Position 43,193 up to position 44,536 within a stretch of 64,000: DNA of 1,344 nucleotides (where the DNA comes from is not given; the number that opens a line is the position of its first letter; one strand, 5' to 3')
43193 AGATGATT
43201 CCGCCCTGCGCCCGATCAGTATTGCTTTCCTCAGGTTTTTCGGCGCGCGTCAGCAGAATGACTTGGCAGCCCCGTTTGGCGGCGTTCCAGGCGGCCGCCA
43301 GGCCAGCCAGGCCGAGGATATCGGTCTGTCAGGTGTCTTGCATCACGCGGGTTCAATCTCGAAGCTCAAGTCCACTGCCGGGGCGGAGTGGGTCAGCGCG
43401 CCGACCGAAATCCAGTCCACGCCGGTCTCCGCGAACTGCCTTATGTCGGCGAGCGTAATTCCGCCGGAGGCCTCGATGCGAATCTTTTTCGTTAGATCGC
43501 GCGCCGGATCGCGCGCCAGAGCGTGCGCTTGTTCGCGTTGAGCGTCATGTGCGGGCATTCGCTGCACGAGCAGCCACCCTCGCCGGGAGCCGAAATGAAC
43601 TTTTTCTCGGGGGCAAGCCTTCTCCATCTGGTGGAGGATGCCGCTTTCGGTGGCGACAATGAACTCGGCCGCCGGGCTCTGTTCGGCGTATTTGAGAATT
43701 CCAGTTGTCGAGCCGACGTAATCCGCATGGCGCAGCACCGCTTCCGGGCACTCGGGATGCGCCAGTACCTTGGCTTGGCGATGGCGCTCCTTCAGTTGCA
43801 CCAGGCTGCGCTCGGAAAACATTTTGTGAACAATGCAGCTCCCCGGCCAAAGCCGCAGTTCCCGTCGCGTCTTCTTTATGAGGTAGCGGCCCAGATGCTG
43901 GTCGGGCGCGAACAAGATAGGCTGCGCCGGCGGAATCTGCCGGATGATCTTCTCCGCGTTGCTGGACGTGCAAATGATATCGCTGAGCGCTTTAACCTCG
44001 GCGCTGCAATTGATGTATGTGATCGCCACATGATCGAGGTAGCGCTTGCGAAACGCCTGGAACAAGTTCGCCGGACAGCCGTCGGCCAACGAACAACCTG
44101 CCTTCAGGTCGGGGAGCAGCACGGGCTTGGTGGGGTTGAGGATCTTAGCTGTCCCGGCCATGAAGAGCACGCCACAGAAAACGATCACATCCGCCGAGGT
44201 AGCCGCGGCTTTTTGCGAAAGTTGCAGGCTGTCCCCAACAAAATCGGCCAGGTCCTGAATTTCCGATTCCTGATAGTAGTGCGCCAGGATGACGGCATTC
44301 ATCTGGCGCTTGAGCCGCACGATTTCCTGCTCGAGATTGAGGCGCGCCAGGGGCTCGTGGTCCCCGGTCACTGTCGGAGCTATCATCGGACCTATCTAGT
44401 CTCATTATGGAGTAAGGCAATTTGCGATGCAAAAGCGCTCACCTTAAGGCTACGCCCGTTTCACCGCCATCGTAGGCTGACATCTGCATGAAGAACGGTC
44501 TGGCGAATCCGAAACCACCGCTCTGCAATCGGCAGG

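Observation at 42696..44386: De novo NAD biosynthesis cluster nadA-nadC-nadB is decayed by three independent lesions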

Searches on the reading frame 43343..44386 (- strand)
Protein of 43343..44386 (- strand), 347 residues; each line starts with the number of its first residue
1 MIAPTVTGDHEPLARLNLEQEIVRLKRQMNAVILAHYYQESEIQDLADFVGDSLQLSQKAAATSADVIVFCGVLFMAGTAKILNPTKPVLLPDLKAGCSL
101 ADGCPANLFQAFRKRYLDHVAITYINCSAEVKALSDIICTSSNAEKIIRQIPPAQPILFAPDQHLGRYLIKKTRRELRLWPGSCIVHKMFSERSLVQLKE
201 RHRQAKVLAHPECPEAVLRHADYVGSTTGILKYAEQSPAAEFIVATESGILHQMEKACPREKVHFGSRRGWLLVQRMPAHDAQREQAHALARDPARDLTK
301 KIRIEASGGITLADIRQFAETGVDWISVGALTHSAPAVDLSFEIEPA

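Call 10: search_protein_families(library=pfam, proteins=[window:43346-44386:-], max_evalue=0.01)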
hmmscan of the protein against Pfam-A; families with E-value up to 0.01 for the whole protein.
window:43346-44386:- (347 aa): 2 families
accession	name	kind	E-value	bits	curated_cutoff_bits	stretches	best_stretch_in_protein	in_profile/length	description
PF02445.21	NadA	-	4.5e-105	351.4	27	1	20-265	1-246/295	Quinolinate synthetase A protein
PF01729.25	QRPTase_C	-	3.4e-13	50.1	23.1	1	296-342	122-168/169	Quinolinate phosphoribosyl transferase, C-terminal domain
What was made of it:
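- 43614..44386 (-): nadA remnant, in-frame body (codons 1-258). It carries unique substitutions at otherwise invariant positions: E78G, G174R and E188K. Pfam NadA 1-246/295, E=4.5e-105 (call 10).
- Checked: ORF 43343-44386(-), 347 aa, matches Pfam NadA positions 1-246 of 295 and then QRPTase_C positions 122-168 of 169 (call 10).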

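Call 11: search_protein_families(library=ncbifam, proteins=[window:43346-44386:-], max_evalue=0.01)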
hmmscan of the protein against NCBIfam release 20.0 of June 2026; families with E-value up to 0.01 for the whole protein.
window:43346-44386:- (347 aa): 6 families
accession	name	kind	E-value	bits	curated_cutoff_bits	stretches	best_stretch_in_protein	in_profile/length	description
NF006878.0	PRK09375.1-2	equivalog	1.6e-115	385.4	294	1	16-265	4-253/306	quinolinate synthase NadA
TIGR00550.1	nadA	equivalog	1e-99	333.7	262.9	1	15-263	3-254/309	quinolinate synthase NadA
NF006884.0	PRK09375.2-5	equivalog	4.2e-45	154.2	691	2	18-171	72-247/426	quinolinate synthase NadA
NF006882.0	PRK09375.2-3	equivalog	7.5e-18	64.4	561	2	32-184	75-245/447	quinolinate synthase NadA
TIGR00078.1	nadC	equivalog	2.2e-13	50.1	198.4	1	298-344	223-269/269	carboxylating nicotinate-nucleotide diphosphorylase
NF006415.0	PRK08662.1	equivalog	0.0014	17.5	243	1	300-344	260-303/381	nicotinate phosphoribosyltransferase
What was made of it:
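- Checked: NCBIfam gives NadA 4-253/306 plus nadC 223-269/269 (call 11).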

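Call 12: find_encoding_contigs(protein=window:43343-44386:-, flank=10000, max_places=10)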
Protein window:43343-44386:- (347 aa): 24 contigs read that carry it; 3 places shown.
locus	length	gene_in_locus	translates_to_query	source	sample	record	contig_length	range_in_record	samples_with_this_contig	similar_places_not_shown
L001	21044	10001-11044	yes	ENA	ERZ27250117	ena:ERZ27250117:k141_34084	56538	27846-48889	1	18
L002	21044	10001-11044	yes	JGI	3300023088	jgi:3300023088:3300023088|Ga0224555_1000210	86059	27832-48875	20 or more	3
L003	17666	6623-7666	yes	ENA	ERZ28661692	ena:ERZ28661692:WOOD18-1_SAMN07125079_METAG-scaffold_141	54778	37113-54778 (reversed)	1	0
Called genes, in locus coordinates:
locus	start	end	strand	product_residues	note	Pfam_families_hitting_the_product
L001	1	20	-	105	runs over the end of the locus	PF04358:DsrC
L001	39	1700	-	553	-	PF14691:Fer4_20, PF01262:AlaDh_PNT_C (faint), PF01266:DAO, PF01946:Thi4 (weak), PF07992:Pyr_redox_2, PF13450:NAD_binding_8, PF13738:Pyr_redox_3 (weak), PF00070:Pyr_redox (weak), +3 more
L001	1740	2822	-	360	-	PF03460:NIR_SIR_ferr, PF01077:NIR_SIR, PF12838:Fer4_7 (weak)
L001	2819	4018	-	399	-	PF03460:NIR_SIR_ferr (weak), PF01077:NIR_SIR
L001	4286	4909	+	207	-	PF13241:NAD_binding_7, PF14824:Sirohm_synth_M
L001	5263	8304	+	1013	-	PF09286:Pro-kuma_activ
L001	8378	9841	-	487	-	-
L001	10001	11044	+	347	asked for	PF02445:NadA, PF01729:QRPTase_C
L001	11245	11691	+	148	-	PF02910:Succ_DH_flav_C (weak)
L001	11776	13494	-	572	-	PF01839:FG-GAP (faint), PF13517:FG-GAP_3, PF07593:UnbV_ASPIC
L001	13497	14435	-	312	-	PF03704:BTAD (faint), PF07719:TPR_2 (faint), PF13424:TPR_12 (faint), PF13428:TPR_14 (faint), PF24575:TPR_Slam (faint), PF00515:TPR_1 (faint), PF13414:TPR_11 (faint), PF13432:TPR_16 (weak), +4 more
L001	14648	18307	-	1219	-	PF13620:CarboxypepD_reg, PF13715:CarbopepD_reg_2 (weak), PF25183:OMP_b-brl_4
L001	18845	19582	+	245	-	PF00392:GntR, PF07702:UTRA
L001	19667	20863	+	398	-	PF00070:Pyr_redox (faint), PF00890:FAD_binding_2, PF01134:GIDA (faint), PF01266:DAO (weak), PF03486:HI0933_like, PF12831:FAD_oxidored, PF13450:NAD_binding_8 (weak), PF22780:HI0933_like_1st, +3 more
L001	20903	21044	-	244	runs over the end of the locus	PF01590:GAF (weak)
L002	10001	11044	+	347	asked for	PF02445:NadA, PF01729:QRPTase_C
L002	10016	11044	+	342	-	PF02445:NadA, PF01729:QRPTase_C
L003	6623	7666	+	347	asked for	PF02445:NadA, PF01729:QRPTase_C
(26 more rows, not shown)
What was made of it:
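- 43343..44386 (-): 347-aa accidental chimeric ORF: NadA 1-258, about 30 out-of-frame residues, then the NadC C-terminus. It arises because the C5 shift happens to land in the nadC frame. The exact protein is found in 103 collection blocks (call 12).
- Tried and rejected: The sirohaem-synthase-like gene is on the minus strand (call 12).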

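Call 14: find_homologous_proteins(query=window:43346-44386:-, max_evalue=1e-20)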
Query window:43346-44386:- (347 aa): 7999 proteins with E <= 1e-20 among 8000 candidates; the best 120 are listed.
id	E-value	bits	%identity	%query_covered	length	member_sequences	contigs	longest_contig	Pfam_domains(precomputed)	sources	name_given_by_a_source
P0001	5.2e-225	764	100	99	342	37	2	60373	PF02445.22,PF01729.26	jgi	jgi:quinolinate synthase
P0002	1.4e-151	523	90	76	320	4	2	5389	PF02445.22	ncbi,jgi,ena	-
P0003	3.5e-151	521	89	76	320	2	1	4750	PF02445.22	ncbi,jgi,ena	-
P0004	1.3e-150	519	89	76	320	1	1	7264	PF02445.22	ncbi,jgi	-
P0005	1.5e-150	519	89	76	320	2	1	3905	PF02445.22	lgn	-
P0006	2.2e-148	512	87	76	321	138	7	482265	PF02445.22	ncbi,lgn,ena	ncbi:MAG: quinolinate synthase NadA [Terriglobales bacterium]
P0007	1.8e-145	502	87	75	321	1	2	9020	PF02445.22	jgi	jgi:quinolinate synthase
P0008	2.1e-145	502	87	75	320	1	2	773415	PF02445.22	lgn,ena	-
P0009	8.4e-145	500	81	82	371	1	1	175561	PF02445.22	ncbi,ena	-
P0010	1.0e-144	500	86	75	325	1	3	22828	PF02445.22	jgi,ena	jgi:quinolinate synthase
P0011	1.0e-144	500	86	75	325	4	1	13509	PF02445.22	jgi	-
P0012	1.5e-144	499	86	75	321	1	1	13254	PF02445.22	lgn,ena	-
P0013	2.0e-144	499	86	75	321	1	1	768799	PF02445.22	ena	-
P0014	2.4e-144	499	87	76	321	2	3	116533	PF02445.22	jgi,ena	-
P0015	2.8e-144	499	86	76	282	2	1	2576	PF02445.22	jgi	-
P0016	3.1e-144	498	87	75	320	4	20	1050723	PF02445.22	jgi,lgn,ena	jgi:quinolinate synthase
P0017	4.0e-144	498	86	75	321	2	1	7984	PF02445.22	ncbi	-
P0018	2.2e-143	496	85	76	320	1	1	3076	PF02445.22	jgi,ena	-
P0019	3.3e-143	495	85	75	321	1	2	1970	PF02445.22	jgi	jgi:quinolinate synthase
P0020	3.6e-143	495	85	75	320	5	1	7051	PF02445.22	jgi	jgi:quinolinate synthase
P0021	6.0e-143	494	85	76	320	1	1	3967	PF02445.22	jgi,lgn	jgi:quinolinate synthase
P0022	1.1e-142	493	85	75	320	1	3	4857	PF02445.22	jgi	jgi:quinolinate synthase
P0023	2.8e-142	492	86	75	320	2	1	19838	PF02445.22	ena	-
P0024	9.5e-142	490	81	80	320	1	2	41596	PF02445.22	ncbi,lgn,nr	ncbi:MAG: quinolinate synthase NadA [Acidobacteriia bacterium]|nr:quinolinate synthase NadA [Terrigl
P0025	1.0e-141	490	85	75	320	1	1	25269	PF02445.22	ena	-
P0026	1.1e-141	490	85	75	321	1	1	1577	PF02445.22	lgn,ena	-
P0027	3.9e-141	488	86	75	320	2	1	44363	PF02445.22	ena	-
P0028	1.8e-140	486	85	75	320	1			PF02445.22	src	-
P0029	7.4e-140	484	84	76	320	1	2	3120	PF02445.22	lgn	-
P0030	1.0e-139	484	82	77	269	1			PF02445.22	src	-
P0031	1.1e-139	483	85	75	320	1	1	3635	PF02445.22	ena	-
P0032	1.2e-139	483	84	75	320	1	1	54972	PF02445.22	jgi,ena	jgi:quinolinate synthase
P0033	1.3e-139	483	85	75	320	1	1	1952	PF02445.22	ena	-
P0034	1.3e-139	483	84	76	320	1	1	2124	PF02445.22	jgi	jgi:quinolinate synthase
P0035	1.4e-139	483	83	76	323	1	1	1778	PF02445.22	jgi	-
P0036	2.0e-139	483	84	76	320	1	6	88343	PF02445.22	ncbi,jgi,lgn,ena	ncbi:MAG: quinolinate synthase NadA [Candidatus Acidiferrales bacterium]|jgi:quinolinate synthase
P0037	2.0e-139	483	83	75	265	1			PF02445.22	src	-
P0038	2.4e-139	482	85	75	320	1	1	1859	PF02445.22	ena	-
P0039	2.9e-139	482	84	75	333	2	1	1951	PF02445.22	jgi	-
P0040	5.0e-139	481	84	75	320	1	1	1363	PF02445.22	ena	-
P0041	8.5e-139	480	85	75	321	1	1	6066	PF02445.22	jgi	jgi:quinolinate synthase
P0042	1.1e-138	480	84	75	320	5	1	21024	PF02445.22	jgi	jgi:quinolinate synthase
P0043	1.3e-138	480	83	77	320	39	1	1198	PF02445.22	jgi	jgi:quinolinate synthase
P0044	1.5e-138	480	88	71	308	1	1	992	PF02445.22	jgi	jgi:quinolinate synthase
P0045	1.6e-138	480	84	75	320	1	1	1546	PF02445.22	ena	-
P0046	1.7e-138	480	84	75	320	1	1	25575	PF02445.22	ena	-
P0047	1.7e-138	479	84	75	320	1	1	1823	PF02445.22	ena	-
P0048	1.9e-138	479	83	75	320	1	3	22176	PF02445.22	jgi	jgi:quinolinate synthase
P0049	2.6e-138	479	82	77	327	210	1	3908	PF02445.22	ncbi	-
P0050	2.8e-138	479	82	76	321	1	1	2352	PF02445.22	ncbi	-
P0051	3.7e-138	478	84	75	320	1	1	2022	PF02445.22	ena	-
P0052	3.9e-138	478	84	75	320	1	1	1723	PF02445.22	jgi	jgi:quinolinate synthase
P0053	4.5e-138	478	83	75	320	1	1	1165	PF02445.22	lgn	-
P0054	4.6e-138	478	84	75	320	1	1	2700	PF02445.22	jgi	jgi:quinolinate synthase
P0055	5.1e-138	478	84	75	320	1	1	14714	PF02445.22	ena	-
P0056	7.5e-138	477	83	75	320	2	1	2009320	PF02445.22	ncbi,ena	-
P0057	7.9e-138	477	83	75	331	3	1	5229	PF02445.22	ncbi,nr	ncbi:MAG TPA: quinolinate synthase NadA [Candidatus Acidoferrales bacterium]|nr:quinolinate synthase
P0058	7.9e-138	477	83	76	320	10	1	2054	PF02445.22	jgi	jgi:quinolinate synthase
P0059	9.3e-138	477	83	75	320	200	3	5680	PF02445.22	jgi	jgi:quinolinate synthase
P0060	9.9e-138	477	82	78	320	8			PF02445.22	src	-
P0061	1.2e-137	477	84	75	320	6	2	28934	PF02445.22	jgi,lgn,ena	-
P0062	1.3e-137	477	82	75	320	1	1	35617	PF02445.22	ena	-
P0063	1.3e-137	477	82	75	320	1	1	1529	PF02445.22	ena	-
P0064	1.4e-137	476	82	75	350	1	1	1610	PF02445.22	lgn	-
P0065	1.7e-137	476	83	75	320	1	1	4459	PF02445.22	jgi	jgi:quinolinate synthase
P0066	2.0e-137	476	82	75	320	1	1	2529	PF02445.22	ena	-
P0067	2.1e-137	476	84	75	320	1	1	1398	PF02445.22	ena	-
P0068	2.1e-137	476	84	75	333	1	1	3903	PF02445.22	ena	-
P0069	2.1e-137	476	82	77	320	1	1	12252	PF02445.22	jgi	jgi:quinolinate synthase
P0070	2.4e-137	476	84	75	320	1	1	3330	PF02445.22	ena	-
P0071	2.4e-137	476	82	75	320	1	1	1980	PF02445.22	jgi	-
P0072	2.8e-137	475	82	75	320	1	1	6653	PF02445.22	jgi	jgi:quinolinate synthase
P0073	2.9e-137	475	82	75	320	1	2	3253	PF02445.22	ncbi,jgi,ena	-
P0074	3.0e-137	475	83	75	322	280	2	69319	PF02445.22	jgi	jgi:quinolinate synthase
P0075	3.0e-137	475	85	75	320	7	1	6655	PF02445.22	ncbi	-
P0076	3.0e-137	475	83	75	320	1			PF02445.22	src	-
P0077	3.1e-137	475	75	86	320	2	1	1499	PF02445.22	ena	-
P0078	3.4e-137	475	84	75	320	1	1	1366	PF02445.22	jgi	-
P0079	3.4e-137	475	84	75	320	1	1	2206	PF02445.22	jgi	jgi:quinolinate synthase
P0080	3.4e-137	475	90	69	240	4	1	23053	PF02445.22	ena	-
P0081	4.0e-137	475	84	74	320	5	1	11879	PF02445.22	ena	-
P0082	4.2e-137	475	84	75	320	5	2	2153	PF02445.22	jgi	jgi:quinolinate synthase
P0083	4.3e-137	475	83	75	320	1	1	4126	PF02445.22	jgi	-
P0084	4.8e-137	475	82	75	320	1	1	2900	PF02445.22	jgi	jgi:quinolinate synthase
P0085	4.9e-137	475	84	75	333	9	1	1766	PF02445.22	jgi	jgi:quinolinate synthase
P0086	5.7e-137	474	84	75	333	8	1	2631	PF02445.22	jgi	jgi:quinolinate synthase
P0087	5.8e-137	474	83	75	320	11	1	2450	PF02445.22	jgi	jgi:quinolinate synthase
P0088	6.1e-137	474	83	75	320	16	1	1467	PF02445.22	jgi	jgi:quinolinate synthase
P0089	6.2e-137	474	84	75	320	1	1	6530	PF02445.22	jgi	-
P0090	6.2e-137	474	85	73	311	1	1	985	PF02445.22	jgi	jgi:quinolinate synthase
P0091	6.9e-137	474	83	75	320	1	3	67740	PF02445.22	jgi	jgi:quinolinate synthase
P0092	1.0e-136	474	84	75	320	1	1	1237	PF02445.22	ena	-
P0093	1.1e-136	474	84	75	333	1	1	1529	PF02445.22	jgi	jgi:quinolinate synthase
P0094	1.2e-136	473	82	75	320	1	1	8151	PF02445.22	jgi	jgi:quinolinate synthase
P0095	1.3e-136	473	84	75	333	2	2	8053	PF02445.22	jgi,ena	jgi:quinolinate synthase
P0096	1.3e-136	473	84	75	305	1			PF02445.22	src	-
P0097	1.4e-136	473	82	75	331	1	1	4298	PF02445.22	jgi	jgi:quinolinate synthase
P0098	1.4e-136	473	82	77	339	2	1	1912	PF02445.22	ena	-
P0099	1.7e-136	473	83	75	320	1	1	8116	PF02445.22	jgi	jgi:quinolinate synthase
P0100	1.7e-136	473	83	75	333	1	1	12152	PF02445.22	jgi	jgi:quinolinate synthase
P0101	1.7e-136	473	83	75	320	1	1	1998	PF02445.22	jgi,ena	-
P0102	1.8e-136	473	72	88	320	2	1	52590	PF02445.22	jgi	jgi:quinolinate synthase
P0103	2.1e-136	473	84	75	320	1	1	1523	PF02445.22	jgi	jgi:quinolinate synthase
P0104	2.1e-136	473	81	75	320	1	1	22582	PF02445.22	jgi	jgi:quinolinate synthase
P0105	2.2e-136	473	84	75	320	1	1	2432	PF02445.22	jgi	jgi:quinolinate synthase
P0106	2.3e-136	472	82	75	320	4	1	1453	PF02445.22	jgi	jgi:quinolinate synthase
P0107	2.5e-136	472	81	77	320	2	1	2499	PF02445.22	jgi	-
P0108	2.5e-136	472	84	72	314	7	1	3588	PF02445.22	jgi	-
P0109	3.5e-136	472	82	75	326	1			PF02445.22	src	-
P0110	3.6e-136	472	83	75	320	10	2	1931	PF02445.22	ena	-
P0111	3.8e-136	472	84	75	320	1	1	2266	PF02445.22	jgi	jgi:quinolinate synthase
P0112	3.9e-136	472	80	75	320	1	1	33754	PF02445.22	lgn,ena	-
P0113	4.7e-136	471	82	75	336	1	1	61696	PF02445.22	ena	-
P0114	5.7e-136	471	86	71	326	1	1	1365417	PF02445.22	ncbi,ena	-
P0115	5.7e-136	471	83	75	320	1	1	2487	PF02445.22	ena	-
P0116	6.0e-136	471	83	75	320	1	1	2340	PF02445.22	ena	-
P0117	7.5e-136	471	80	75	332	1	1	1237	PF02445.22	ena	-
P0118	9.8e-136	470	81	75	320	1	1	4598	PF02445.22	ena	-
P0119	1.0e-135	470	83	75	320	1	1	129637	PF02445.22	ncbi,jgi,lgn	jgi:quinolinate synthase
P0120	1.0e-135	470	82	75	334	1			PF02445.22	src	-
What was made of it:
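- The nearest intact NadA proteins are 89-90% and then 87% identical, and none falls at 91-99% (call 14). No intact NadA at 91-99% identity to the remnant was found, although the species is present in over 100 assemblies (call 14).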

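Call 15: find_encoding_contigs(protein=P0006, flank=10000, max_places=3)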
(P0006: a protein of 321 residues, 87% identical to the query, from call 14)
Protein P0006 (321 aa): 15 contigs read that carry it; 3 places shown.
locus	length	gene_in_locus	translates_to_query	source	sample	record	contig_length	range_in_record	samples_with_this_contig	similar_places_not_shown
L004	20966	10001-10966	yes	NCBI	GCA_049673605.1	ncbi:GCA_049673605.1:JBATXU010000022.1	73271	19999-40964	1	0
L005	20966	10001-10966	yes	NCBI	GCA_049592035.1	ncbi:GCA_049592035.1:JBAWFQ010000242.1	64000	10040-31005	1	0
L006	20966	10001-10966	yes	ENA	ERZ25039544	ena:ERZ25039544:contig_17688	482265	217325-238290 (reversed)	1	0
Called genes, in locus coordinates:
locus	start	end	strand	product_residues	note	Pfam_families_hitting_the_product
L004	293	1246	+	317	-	-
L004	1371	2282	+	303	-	PF00702:Hydrolase (faint), PF08282:Hydrolase_3, PF12710:HAD (faint), PF05116:S6PP (weak)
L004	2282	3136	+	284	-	PF01464:SLT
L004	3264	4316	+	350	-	PF03706:LPG_synthase_TM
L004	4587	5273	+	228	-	PF04366:Ysc84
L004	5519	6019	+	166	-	PF22811:Zn_ribbon_NrdR, PF03477:ATP-cone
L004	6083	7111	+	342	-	PF00180:Iso_dh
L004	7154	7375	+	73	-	PF19891:DUF6364 (weak)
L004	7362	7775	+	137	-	PF01850:PIN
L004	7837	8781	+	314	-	PF02628:COX15-CtaA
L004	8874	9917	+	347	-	PF00005:ABC_tran, PF13304:AAA_21 (weak), PF13732:DrrA1-3_C (weak)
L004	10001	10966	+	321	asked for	PF02445:NadA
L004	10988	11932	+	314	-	PF02749:QRPTase_N, PF01729:QRPTase_C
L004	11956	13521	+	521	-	PF00070:Pyr_redox (faint), PF00890:FAD_binding_2, PF01134:GIDA (weak), PF01266:DAO, PF03486:HI0933_like (faint), PF07992:Pyr_redox_2 (faint), PF13450:NAD_binding_8 (weak), PF02910:Succ_DH_flav_C (weak), +1 more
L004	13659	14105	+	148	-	PF13581:HATPase_c_2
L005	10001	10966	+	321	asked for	PF02445:NadA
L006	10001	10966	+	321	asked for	PF02445:NadA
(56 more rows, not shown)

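Call 16: find_encoding_contigs(protein=P0004, flank=8000, max_places=3)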
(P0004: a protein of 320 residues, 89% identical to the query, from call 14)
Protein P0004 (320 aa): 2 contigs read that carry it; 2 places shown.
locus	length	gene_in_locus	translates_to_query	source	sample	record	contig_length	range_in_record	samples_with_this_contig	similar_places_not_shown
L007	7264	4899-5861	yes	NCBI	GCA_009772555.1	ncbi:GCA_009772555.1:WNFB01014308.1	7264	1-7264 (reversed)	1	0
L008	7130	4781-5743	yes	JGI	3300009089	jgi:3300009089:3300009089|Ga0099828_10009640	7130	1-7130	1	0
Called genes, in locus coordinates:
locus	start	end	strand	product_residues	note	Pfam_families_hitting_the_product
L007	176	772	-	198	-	PF04542:Sigma70_r2, PF08281:Sigma70_r4_2, PF04545:Sigma70_r4 (weak)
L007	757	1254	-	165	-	PF13801:Metal_resist, PF07813:LTXXQ (weak)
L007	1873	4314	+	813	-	PF13620:CarboxypepD_reg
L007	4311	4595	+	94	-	-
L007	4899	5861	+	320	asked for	PF02445:NadA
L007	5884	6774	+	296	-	PF02749:QRPTase_N, PF01729:QRPTase_C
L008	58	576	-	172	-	PF04542:Sigma70_r2, PF08281:Sigma70_r4_2, PF04545:Sigma70_r4 (weak)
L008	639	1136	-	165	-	PF13801:Metal_resist, PF07813:LTXXQ (weak)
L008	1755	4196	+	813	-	PF13620:CarboxypepD_reg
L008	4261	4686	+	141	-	-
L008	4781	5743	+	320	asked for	PF02445:NadA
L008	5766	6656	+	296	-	PF02749:QRPTase_N, PF01729:QRPTase_C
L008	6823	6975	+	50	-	-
